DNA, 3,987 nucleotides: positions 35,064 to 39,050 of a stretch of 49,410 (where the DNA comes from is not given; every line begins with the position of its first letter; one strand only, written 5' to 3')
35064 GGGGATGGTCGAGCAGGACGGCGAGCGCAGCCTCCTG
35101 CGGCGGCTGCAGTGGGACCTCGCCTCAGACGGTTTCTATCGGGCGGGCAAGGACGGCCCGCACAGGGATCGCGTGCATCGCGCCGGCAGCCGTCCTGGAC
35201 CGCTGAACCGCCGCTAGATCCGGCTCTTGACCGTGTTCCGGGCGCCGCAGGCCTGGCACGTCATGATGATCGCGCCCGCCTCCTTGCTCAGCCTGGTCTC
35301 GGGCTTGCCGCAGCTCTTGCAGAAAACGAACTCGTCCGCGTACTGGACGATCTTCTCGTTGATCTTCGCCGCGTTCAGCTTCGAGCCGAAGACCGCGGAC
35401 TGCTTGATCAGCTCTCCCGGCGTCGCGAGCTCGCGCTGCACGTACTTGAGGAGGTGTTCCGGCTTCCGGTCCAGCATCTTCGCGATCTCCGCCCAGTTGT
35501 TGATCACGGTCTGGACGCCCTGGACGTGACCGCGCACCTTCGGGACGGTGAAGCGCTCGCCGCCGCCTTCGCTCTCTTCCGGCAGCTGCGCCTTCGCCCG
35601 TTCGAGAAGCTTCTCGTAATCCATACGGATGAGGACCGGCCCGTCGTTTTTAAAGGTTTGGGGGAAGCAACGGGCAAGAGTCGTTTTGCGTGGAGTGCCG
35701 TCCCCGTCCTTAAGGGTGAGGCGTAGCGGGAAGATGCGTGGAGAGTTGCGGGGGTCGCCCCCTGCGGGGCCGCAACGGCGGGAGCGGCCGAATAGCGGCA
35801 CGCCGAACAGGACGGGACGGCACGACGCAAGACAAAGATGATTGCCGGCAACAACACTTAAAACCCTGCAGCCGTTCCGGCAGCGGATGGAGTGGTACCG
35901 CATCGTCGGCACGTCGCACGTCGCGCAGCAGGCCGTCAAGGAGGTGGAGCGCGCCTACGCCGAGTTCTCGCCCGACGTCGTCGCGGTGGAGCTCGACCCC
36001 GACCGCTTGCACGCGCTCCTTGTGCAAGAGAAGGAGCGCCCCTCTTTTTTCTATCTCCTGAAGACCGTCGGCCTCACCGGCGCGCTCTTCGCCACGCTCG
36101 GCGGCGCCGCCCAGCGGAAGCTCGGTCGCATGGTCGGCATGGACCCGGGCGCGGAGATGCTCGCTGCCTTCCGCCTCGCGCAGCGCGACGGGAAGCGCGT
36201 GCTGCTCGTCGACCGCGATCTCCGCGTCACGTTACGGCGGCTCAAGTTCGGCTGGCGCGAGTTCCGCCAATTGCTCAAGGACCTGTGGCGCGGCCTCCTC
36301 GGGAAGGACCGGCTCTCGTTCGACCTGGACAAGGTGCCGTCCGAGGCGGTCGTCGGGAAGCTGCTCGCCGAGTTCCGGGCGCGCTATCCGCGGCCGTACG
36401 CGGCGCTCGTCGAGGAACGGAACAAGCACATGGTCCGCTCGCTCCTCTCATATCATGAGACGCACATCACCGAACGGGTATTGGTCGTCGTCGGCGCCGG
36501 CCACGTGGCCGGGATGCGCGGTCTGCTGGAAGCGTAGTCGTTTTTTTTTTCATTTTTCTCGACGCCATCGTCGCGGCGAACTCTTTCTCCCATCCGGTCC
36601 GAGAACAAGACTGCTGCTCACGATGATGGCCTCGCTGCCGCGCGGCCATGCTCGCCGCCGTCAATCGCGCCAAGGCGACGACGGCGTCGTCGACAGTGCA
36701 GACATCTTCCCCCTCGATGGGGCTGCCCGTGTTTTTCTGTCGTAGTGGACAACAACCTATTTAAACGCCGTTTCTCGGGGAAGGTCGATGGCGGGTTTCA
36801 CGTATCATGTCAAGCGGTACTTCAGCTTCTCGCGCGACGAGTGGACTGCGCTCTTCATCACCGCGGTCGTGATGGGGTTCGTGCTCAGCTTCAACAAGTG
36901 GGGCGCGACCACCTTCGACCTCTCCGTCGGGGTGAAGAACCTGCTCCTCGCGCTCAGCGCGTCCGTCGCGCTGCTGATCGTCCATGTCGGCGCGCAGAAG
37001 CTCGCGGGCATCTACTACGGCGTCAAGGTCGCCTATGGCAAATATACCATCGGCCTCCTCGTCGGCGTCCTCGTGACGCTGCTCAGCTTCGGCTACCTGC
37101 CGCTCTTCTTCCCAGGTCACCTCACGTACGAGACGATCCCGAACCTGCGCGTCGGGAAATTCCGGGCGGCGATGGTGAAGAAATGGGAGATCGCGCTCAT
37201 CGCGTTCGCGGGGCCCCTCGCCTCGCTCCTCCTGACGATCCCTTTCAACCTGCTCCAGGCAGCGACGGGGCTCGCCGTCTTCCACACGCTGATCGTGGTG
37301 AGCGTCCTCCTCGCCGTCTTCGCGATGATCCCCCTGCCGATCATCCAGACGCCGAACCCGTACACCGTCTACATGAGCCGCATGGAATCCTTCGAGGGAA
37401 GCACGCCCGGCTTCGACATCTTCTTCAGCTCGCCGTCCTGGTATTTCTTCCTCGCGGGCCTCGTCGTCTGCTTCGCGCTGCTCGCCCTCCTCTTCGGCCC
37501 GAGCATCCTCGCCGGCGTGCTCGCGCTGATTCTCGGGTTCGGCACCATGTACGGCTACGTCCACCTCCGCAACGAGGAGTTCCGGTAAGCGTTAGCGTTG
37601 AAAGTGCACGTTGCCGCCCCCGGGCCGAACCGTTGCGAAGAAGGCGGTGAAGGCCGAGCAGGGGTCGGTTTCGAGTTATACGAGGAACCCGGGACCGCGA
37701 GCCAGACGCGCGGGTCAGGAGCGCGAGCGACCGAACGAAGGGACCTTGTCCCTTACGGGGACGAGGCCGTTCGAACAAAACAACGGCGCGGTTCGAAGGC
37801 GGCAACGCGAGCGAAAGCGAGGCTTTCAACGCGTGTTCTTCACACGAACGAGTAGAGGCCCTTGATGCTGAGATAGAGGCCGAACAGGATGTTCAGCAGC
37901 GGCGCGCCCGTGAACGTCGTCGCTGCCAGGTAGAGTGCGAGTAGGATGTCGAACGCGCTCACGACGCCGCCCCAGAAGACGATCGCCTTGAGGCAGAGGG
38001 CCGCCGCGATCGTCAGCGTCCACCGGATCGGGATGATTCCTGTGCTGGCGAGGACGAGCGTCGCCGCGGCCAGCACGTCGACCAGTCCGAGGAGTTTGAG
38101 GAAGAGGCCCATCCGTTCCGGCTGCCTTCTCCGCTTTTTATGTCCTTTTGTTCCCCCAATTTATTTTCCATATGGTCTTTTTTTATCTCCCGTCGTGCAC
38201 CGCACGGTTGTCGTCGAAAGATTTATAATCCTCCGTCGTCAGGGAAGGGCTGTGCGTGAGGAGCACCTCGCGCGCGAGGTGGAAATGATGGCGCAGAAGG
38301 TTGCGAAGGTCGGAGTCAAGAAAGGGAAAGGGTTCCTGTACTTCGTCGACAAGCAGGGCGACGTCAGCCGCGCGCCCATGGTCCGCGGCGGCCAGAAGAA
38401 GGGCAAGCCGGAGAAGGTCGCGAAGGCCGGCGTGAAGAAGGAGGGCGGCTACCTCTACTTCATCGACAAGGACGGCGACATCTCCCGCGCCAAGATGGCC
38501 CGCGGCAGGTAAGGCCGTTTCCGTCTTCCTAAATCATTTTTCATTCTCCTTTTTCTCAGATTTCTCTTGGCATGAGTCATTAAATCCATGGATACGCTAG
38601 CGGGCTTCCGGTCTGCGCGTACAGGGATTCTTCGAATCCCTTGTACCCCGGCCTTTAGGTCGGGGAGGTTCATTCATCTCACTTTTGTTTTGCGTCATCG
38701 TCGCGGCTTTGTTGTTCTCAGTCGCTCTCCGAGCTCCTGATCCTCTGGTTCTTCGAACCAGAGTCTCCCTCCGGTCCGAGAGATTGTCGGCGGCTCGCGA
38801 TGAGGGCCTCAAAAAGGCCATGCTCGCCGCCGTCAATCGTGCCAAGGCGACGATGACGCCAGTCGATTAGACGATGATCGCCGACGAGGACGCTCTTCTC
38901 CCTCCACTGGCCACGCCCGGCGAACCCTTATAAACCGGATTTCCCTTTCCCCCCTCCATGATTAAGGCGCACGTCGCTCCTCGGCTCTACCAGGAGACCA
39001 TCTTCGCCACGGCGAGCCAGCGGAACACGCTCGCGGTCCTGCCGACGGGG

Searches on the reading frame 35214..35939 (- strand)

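Call 64: search_protein_families(library=pfam, proteins=[window:35214-35939:-], max_evalue=0.001)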
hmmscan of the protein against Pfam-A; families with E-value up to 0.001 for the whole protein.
window:35214-35939:- (241 aa): 1 family
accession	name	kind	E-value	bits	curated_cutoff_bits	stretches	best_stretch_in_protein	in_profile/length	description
PF01873.23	eIF-5_eIF-2B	-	1.8e-30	105.7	27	1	123-234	4-117/117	Domain found in IF2B/IF5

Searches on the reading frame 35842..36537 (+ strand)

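Call 64: search_protein_families(library=pfam, proteins=[window:35842-36537:+], max_evalue=0.001)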
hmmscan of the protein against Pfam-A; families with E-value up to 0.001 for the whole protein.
window:35842-36537:+ (231 aa): 1 family
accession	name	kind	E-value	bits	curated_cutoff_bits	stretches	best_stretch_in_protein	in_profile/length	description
PF01963.22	TraB_PrgY_gumN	-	2.3e-19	70.7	26.8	1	21-230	14-252/263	TraB/PrgY/gumN family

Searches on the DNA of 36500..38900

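Call 65: search_rna_families(source=window, start=36500, end=38900, threshold=evalue, max_evalue=10)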
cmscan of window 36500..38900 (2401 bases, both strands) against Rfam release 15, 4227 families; matches with E-value up to 10: 6.
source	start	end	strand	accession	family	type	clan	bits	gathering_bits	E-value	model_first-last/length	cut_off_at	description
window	38250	38285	+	RF01701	Cyano-1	Gene; sRNA;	-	19.5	41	4.2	1-69/69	no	Cyano-1 RNA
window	36613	36709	+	RF01059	mir-598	Gene; miRNA;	-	17.5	69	3.6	1-80/80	no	mir-598 microRNA precursor family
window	36676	36765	-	RF01412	BsrG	Gene; sRNA;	-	16.3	55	0.57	1-259/259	no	BsrG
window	36790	36941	+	RF02237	asX3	Gene; sRNA;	-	14.3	40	7.7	1-182/182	no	Xanthomonas sRNA asX3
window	36703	36788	-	RF02211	ZFAT-AS1_1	Gene; lncRNA;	-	14.3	80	8.6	1-79/79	no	ZFAT antisense RNA 1 conserved region 1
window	38623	38686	+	RF00062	HgcC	Gene;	-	13.8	50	4.5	1-130/130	no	HgcC family RNA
